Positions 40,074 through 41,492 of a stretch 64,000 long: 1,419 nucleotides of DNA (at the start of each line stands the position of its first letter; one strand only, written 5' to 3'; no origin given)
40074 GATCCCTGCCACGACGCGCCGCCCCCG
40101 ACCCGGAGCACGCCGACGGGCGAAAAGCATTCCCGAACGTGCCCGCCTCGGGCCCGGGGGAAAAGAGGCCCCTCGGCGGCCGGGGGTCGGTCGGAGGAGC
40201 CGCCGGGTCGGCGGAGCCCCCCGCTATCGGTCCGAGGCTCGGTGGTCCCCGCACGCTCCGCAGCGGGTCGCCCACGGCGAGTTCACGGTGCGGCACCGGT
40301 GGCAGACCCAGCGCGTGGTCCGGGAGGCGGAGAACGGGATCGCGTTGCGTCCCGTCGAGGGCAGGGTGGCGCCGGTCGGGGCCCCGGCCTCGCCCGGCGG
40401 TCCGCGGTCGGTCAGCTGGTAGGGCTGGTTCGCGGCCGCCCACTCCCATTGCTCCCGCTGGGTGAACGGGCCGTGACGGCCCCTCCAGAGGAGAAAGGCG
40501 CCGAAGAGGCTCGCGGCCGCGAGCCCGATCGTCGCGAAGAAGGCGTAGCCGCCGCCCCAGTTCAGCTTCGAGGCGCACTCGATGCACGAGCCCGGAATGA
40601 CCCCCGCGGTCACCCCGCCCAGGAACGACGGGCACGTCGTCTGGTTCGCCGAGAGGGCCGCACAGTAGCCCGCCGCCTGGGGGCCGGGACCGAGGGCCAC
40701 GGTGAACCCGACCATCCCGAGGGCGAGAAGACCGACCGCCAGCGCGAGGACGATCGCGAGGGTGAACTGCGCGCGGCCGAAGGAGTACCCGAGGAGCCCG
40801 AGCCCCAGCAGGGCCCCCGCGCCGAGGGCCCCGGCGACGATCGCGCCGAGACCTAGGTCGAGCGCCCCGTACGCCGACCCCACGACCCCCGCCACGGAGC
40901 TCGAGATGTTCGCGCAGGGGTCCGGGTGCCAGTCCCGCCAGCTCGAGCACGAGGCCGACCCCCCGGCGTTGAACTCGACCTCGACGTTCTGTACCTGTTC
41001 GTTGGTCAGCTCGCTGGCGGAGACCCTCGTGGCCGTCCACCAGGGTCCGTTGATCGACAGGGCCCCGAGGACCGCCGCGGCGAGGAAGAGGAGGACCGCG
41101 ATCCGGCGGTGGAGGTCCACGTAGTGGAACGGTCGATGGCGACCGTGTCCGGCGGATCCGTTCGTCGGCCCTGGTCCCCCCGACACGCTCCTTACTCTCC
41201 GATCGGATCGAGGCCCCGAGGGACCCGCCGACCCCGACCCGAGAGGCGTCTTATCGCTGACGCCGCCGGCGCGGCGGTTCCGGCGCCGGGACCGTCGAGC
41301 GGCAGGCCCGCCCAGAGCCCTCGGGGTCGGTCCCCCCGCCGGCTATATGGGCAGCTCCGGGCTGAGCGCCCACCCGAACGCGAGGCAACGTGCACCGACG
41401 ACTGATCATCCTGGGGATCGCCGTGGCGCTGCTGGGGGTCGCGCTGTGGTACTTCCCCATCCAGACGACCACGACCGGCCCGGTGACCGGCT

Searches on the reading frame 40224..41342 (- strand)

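Call 8: search_protein_families(library=pfam, proteins=[window:40224-41342:-], max_evalue=0.01)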
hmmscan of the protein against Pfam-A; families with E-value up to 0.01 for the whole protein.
window:40224-41342:- (372 aa): 1 family
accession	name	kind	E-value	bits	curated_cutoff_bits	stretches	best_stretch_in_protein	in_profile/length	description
PF00641.23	Zn_ribbon_RanBP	-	5.8e-05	22.7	27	1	344-365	4-25/30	Zn-finger in Ran binding protein and others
